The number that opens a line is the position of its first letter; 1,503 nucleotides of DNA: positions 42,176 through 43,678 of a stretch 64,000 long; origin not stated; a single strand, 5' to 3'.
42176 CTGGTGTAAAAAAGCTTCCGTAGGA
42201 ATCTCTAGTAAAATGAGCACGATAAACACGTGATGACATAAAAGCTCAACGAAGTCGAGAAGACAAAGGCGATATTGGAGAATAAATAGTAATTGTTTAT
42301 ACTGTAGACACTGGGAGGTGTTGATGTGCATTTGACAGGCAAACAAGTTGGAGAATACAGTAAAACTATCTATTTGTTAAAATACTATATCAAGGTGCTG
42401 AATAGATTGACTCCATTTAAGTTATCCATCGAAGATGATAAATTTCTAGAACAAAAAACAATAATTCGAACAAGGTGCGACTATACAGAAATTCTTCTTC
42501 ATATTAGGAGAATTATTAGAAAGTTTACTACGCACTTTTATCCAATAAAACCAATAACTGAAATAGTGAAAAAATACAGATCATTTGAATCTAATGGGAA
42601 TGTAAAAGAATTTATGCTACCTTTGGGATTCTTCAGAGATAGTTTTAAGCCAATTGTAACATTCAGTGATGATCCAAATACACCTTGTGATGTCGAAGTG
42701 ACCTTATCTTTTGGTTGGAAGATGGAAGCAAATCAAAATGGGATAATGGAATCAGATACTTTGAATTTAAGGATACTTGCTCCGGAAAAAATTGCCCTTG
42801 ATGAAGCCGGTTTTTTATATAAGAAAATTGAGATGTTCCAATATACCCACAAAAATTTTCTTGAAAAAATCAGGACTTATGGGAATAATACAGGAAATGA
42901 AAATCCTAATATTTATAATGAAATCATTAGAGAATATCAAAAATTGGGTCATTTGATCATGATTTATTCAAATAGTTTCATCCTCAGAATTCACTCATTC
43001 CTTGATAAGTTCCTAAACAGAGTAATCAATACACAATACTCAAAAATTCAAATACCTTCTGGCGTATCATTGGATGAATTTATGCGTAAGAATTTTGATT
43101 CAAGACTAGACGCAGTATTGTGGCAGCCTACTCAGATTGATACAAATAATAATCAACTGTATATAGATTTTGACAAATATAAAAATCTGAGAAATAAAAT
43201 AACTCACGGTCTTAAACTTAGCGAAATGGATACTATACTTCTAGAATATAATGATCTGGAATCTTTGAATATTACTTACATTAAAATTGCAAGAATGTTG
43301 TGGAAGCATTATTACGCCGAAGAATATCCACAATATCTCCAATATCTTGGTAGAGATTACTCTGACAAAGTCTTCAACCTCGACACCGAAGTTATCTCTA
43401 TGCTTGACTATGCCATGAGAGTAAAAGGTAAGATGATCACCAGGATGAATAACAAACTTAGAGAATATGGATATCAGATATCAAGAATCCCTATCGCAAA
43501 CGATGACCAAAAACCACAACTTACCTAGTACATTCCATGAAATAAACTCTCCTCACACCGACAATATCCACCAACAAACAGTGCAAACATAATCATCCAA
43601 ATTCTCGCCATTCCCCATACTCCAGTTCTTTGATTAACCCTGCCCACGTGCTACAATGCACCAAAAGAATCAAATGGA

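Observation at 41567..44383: AT-rich Rx4H (HEPN-like) orphan gene between two paralogous 2-TM proteins, right after the V-ATPase operon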

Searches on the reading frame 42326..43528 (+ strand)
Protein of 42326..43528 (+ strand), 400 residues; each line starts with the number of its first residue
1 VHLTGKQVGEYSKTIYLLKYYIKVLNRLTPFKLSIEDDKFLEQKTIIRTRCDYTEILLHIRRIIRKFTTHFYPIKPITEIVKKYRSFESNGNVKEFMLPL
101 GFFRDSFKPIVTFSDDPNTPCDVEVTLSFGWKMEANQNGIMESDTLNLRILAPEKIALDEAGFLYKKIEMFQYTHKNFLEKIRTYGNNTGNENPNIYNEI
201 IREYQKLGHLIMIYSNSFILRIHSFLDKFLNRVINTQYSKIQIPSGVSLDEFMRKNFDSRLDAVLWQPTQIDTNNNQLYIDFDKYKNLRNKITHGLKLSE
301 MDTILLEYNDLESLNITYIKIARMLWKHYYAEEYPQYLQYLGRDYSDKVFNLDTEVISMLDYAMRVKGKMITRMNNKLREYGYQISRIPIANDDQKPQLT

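Call 3: search_protein_families(library=pfam, proteins=[window:42326-43528:+], max_evalue=1)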
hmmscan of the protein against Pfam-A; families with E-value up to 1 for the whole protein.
window:42326-43528:+ (400 aa): 0 families

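Call 4: search_protein_families(library=padloc, proteins=[window:42326-43528:+], max_evalue=1)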
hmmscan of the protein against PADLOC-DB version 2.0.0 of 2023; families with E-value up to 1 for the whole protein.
window:42326-43528:+ (400 aa): 0 families

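Call 5: search_protein_families(library=ncbifam, proteins=[window:42326-43528:+], max_evalue=1)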
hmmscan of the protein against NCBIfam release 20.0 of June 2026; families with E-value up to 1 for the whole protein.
window:42326-43528:+ (400 aa): 1 family
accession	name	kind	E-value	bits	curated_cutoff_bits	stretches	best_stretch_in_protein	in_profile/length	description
NF007201.0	PRK09622.1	equivalog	0.088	11.7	590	1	72-94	34-56/405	2-oxoacid:ferredoxin oxidoreductase subunit alpha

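Call 7: find_homologous_proteins(query=window:42326-43528:+, max_evalue=0.01)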
Query window:42326-43528:+ (400 aa): 1 proteins with E <= 0.01 among 1968 candidates.
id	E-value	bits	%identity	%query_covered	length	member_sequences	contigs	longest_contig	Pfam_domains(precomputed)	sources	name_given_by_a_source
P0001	7.9e-267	902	100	100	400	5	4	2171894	-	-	-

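Call 9: find_encoding_contigs(protein=P0001, flank=10000, max_places=10)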
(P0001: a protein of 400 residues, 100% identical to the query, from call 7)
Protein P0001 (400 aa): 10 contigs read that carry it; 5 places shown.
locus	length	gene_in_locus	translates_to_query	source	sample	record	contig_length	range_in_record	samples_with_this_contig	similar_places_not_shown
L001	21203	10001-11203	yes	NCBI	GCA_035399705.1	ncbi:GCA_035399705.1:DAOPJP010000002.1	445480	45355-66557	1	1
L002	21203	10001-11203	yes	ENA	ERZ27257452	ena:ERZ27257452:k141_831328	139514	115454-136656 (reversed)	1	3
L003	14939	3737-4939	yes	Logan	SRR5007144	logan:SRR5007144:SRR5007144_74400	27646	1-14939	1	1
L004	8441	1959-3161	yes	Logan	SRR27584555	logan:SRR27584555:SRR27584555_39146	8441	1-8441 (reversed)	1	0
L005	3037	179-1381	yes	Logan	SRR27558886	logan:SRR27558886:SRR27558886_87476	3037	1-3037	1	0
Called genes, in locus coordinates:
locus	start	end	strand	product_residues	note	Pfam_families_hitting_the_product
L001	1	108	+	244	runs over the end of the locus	PF08378:NERD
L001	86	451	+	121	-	PF02021:UPF0102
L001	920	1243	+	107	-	-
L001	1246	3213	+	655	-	PF01496:V_ATPase_I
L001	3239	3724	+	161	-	PF00137:ATP-synt_C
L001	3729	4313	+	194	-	-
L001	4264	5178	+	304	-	PF01992:vATP-synt_AC39 (weak)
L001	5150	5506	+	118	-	PF01990:ATP-synt_F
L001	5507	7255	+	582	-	PF02874:ATP-synt_ab_N, PF16886:ATP-synt_ab_Xtn, PF00006:ATP-synt_ab, PF22919:ATP-synt_VA_C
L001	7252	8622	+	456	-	PF02874:ATP-synt_ab_N, PF00006:ATP-synt_ab, PF22919:ATP-synt_VA_C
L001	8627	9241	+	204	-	PF01813:ATP-synt_D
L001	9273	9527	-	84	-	-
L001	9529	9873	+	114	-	-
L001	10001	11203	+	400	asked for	-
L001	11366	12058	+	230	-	-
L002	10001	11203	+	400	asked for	-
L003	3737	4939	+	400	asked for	-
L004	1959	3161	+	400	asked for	-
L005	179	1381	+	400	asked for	-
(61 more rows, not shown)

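Call 11: search_solved_structures(query=window:42326-43528:+, max_evalue=10)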
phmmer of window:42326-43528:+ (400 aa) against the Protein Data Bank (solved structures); distinct sequences matched with E-value up to 10: 1.
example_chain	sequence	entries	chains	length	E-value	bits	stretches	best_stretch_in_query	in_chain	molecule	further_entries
3wo9_A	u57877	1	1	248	0.13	14.5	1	266-316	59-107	Variable lymphocyte receptor C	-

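Call 20: predict_structure(protein=window:42326-43528:+)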
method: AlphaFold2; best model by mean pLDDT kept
length: 400 residues; sequences in the alignment: 1
mean_pLDDT: 36.5   pTM: 0.25
mean pLDDT of the five models: 36.5, 36.4, 33.8, 31.2, 30.8
residues with pLDDT >= 90: 0; 70-90: 0; 50-70: 6; < 50: 394
segments of 3 or more residues with pLDDT < 50: 1-244, 249-272, 277-400
pLDDT, mean of each block of 10 residues (from residue 1): 33 41 37 35 27 34 35 32 32 30 31 38 38 35 37 40 44 45 41 41 37 30 35 37 48 41 38 49 41 33 33 32 35 35 33 31 36 41 34 32
secondary structure, 60 per line:
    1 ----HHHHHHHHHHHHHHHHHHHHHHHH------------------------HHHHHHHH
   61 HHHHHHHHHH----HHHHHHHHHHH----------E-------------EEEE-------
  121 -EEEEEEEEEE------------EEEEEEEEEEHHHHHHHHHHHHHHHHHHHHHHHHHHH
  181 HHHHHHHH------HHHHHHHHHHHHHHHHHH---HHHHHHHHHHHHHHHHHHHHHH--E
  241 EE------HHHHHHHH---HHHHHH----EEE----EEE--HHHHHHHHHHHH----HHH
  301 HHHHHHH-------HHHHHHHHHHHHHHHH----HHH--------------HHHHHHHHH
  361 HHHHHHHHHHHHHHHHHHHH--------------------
elements in order: H5-28 H53-70 H75-85 E110-113 E122-131 E144-153 H154-188 H195-212 H216-237 E240-242 H249-256 H260-265 E270-272 E277-279 H282-293 H298-307 H315-330 H352-380
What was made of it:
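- Tried and rejected: Full-length single-sequence AF2 model: pLDDT 36.5, unusable (call 20).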

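Call 21: search_protein_representatives(protein=window:42326-43528:+)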
Query: 400 residues. Proteins with E-value up to 0.001 (for the whole library): 2; up to 1e-10: 1; up to 1e-30: 1. The best 2 are listed.
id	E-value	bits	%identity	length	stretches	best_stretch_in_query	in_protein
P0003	3.7e-43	164.5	100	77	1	324-400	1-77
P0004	4.2e-10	55.7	31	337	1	62-385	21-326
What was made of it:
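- It is an orphan in databases (calls 7, 21).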

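Call 24: find_encoding_contigs(protein=P0004, flank=10000, max_places=10)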
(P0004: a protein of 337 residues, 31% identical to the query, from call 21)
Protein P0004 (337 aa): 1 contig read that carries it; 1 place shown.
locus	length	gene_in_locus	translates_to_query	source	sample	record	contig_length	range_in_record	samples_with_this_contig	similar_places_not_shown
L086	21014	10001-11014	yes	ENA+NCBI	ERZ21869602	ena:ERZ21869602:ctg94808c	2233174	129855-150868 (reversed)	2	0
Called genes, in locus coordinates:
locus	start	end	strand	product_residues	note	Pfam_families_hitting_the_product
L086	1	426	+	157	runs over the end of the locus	PF01351:RNase_HII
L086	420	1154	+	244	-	PF08378:NERD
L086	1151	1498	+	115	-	PF08378:NERD (weak), PF02021:UPF0102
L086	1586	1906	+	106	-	-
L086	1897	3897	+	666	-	PF01496:V_ATPase_I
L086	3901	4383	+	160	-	PF00137:ATP-synt_C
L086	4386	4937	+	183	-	-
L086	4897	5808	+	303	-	PF01992:vATP-synt_AC39 (weak)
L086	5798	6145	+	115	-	PF01990:ATP-synt_F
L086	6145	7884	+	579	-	PF02874:ATP-synt_ab_N, PF16886:ATP-synt_ab_Xtn, PF00006:ATP-synt_ab, PF22919:ATP-synt_VA_C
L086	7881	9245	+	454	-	PF02874:ATP-synt_ab_N, PF00006:ATP-synt_ab, PF22919:ATP-synt_VA_C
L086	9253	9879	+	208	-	PF01813:ATP-synt_D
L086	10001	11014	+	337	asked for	-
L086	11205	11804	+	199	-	-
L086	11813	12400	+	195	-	-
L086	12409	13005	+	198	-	-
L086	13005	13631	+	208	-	-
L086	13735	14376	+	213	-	-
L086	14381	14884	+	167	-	-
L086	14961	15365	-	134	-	PF07647:SAM_2 (faint), PF11731:Cdd1 (faint), PF14520:HHH_5 (weak), PF14229:DUF4332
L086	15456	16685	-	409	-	PF05221:AdoHcyase, PF07991:KARI_N (faint), PF05221:AdoHcyase, PF02826:2-Hacid_dh_C, PF00670:AdoHcyase_NAD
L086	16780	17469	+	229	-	-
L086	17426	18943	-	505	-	-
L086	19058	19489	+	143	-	-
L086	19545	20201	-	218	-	PF02001:DUF134, PF02579:Nitro_FeMo-Co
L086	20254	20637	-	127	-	PF02579:Nitro_FeMo-Co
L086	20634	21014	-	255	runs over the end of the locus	-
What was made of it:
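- On Recent horizontally inserted gene: A homolog is present at the same site in L086 (call 24).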

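Call 29: find_homologous_proteins(query=A1, max_evalue=1)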
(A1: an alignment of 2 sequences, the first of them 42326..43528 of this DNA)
Query A1 (2 sequences) (400 aa, profile of the alignment): 2 proteins with E <= 1 among 4256 candidates.
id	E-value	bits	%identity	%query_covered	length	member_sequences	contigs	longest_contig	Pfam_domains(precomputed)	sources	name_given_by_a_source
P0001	2.3e-228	776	100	100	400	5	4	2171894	-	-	-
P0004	8.6e-171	586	27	81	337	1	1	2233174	-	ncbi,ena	-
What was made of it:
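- Orphan status and single relative: calls 7, 21, 29.
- Tried and rejected: Word-indexed search of 5.8 billion proteins with the single sequence and with a two-sequence profile: only the protein itself and P0004 (calls 7, 29).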

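Call 32: find_related_loci(query=A1, collection=viral_contigs, flank=5000)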
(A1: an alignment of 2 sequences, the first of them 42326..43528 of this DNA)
Query A1 (400 aa) in viral_contigs; peptide patterns used: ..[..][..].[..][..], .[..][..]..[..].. (x = any residue, [..] = any of these).
532 stretches matched a pattern, but none encodes a relative of the query by tblastn (E <= 1e-3).

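Call 35: search_protein_families(library=pfam, proteins=[P0004], max_evalue=10)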
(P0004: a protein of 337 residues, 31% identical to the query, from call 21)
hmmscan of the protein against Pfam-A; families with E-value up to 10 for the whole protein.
P0004 (337 aa): 0 families

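Call 36: search_solved_structures(query=A1, max_evalue=10, show_alignments=3)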
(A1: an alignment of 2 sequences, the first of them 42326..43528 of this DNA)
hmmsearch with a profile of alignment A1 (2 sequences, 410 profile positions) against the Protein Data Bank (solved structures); distinct sequences matched with E-value up to 10: 0.

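Call 37: search_protein_families(library=phrogs, proteins=[window:42326-43528:+, P0004], max_evalue=10)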
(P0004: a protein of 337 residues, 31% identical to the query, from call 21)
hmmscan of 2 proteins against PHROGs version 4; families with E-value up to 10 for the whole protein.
window:42326-43528:+ (400 aa): 1 family
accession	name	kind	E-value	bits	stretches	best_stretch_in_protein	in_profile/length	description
phrog_12173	-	unknown function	0.29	12.2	1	271-303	6-38/56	-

P0004 (337 aa): 2 families
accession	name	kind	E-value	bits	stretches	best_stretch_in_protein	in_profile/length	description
phrog_23090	-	transcription regulation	0.12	13.8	1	147-176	21-50/65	transcriptional regulator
phrog_16397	-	unknown function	1.5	9.8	1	302-335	15-48/90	-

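Call 48: search_protein_families(library=pfam, proteins=[L086:11205-11804:+, L086:11813-12400:+, L086:12409-13005:+, L086:13005-13631:+, L086:13735-14376:+, L086:14381-14884:+], max_evalue=1)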
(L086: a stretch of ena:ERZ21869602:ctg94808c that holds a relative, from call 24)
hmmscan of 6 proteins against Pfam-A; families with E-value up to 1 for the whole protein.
L086:11205-11804:+ (199 aa): 1 family
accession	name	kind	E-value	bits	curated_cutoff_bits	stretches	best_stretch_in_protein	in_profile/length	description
PF19550.4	DUF6073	-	0.19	11.8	25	1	77-123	148-196/219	Family of unknown function (DUF6073)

L086:11813-12400:+ (195 aa): 3 families
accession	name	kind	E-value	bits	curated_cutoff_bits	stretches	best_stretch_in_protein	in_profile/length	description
PF13965.12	SID-1_RNA_chan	-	0.031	13.2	28.7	1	19-119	372-472/594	dsRNA-gated channel SID-1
PF11023.14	DUF2614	-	0.23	12.1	21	1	17-67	12-65/111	Zinc-ribbon containing domain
PF04241.20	DUF423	-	0.97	10.1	25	0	18-61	32-74/86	Protein of unknown function (DUF423)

L086:12409-13005:+ (198 aa): 2 families
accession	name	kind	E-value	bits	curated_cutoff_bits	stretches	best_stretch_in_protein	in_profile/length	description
PF20197.3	DUF6560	-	0.00048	20.8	27.8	1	7-87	41-119/174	Family of unknown function (DUF6560)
PF20226.3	DUF6585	-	0.065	13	27.7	1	9-73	18-85/249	Family of unknown function (DUF6585)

L086:13005-13631:+ (208 aa): 1 family
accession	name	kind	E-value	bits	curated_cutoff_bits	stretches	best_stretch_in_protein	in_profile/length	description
PF20543.3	CowN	-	0.14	13.2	27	1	145-177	51-83/94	N2-fixation sustaining protein CowN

L086:13735-14376:+ (213 aa): 2 families
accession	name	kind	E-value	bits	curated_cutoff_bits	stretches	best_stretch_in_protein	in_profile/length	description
PF24838.2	8xMP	-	0.043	14.1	30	1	20-65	22-68/136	Octameric membrane protein family (8xMP)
PF08647.16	BRE1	-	0.07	13.7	27.9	1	179-205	58-84/95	BRE1 E3 ubiquitin ligase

L086:14381-14884:+ (167 aa): 4 families
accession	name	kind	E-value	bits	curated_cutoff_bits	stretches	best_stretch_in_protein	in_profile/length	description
PF15071.11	TMEM220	-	0.018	16.2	27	1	9-55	10-57/100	Transmembrane family 220, helix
PF11992.13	TgpA_N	-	0.028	13.8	30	1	12-58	98-144/333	TgpA N-terminal domain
PF13567.11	DUF4131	-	0.19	11.8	31.6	1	16-85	7-77/165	Domain of unknown function (DUF4131)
PF13727.12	CoA_binding_3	-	0.34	11.3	25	1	15-64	23-70/175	CoA-binding domain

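Call 63: find_encoding_contigs(protein=P0005, flank=8000, max_places=6)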
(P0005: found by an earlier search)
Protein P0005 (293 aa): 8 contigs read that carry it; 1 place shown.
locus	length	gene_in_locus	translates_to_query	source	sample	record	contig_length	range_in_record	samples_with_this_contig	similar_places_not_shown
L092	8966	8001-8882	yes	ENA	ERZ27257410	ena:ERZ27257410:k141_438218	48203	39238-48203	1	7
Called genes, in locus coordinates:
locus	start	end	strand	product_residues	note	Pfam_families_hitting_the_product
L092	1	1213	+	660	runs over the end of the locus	PF01496:V_ATPase_I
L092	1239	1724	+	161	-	PF00137:ATP-synt_C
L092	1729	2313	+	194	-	-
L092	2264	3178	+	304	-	PF01992:vATP-synt_AC39 (weak)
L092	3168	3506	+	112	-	PF01990:ATP-synt_F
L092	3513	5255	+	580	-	PF02874:ATP-synt_ab_N, PF16886:ATP-synt_ab_Xtn, PF00006:ATP-synt_ab, PF22919:ATP-synt_VA_C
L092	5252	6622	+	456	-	PF02874:ATP-synt_ab_N, PF00006:ATP-synt_ab, PF22919:ATP-synt_VA_C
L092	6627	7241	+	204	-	PF01813:ATP-synt_D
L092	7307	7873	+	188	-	-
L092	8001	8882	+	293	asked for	-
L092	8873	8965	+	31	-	?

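Call 76: search_dna_similar(query=window:42326-43528:+, collection=plasmids, mode=protein, max_evalue=0.1, max_rows=10)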
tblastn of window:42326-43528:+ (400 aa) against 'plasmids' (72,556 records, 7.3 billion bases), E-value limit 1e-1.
No match.

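Call 77: search_dna_similar(query=window:42326-43528:+, collection=phages, mode=protein, max_evalue=0.1, max_rows=10)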
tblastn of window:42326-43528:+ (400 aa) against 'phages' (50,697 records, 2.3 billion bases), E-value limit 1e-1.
No match.
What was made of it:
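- There is no match in phage, plasmid or viral collections (calls 32, 76, 77).
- Tried and rejected: Viral contigs, phage and plasmid collections: no relatives (calls 32, 76, 77).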

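Call 78: find_encoding_contigs(protein=P0003, flank=10000, max_places=8)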
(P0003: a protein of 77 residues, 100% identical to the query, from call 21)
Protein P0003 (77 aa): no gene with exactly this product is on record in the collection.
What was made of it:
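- Tried and rejected: The other side of the junction could not be retrieved (call 78).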

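Call 79: find_encoding_contigs(protein=P0006, flank=3000, max_places=8)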
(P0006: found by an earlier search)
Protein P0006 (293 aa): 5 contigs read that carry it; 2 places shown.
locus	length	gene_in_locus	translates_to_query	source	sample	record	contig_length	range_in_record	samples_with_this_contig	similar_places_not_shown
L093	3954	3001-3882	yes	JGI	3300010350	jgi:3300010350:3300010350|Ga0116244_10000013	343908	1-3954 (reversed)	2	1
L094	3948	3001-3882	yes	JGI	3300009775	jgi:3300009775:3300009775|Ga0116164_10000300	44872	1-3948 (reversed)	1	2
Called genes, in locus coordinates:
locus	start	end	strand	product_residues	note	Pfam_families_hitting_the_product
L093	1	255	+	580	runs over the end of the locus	PF02874:ATP-synt_ab_N, PF16886:ATP-synt_ab_Xtn, PF00006:ATP-synt_ab, PF22919:ATP-synt_VA_C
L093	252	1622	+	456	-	PF02874:ATP-synt_ab_N, PF00006:ATP-synt_ab, PF22919:ATP-synt_VA_C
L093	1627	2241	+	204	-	PF01813:ATP-synt_D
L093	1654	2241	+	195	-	PF01813:ATP-synt_D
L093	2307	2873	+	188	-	-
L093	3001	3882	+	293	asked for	-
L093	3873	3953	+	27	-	?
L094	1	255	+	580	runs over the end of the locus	PF02874:ATP-synt_ab_N, PF16886:ATP-synt_ab_Xtn, PF00006:ATP-synt_ab, PF22919:ATP-synt_VA_C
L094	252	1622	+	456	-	PF02874:ATP-synt_ab_N, PF00006:ATP-synt_ab, PF22919:ATP-synt_VA_C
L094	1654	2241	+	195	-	PF01813:ATP-synt_D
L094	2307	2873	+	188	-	-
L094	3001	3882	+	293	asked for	-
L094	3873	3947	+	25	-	?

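Call 80: search_protein_families(library=padloc, proteins=[P0004], max_evalue=10)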
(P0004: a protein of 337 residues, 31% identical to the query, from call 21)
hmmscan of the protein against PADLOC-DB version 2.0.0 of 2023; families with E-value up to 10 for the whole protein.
P0004 (337 aa): 0 families
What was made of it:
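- Closest known: Single-protein HEPN abortive-infection and defence genes. Different: No PADLOC or Pfam model of these families matches (calls 4, 35, 80).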
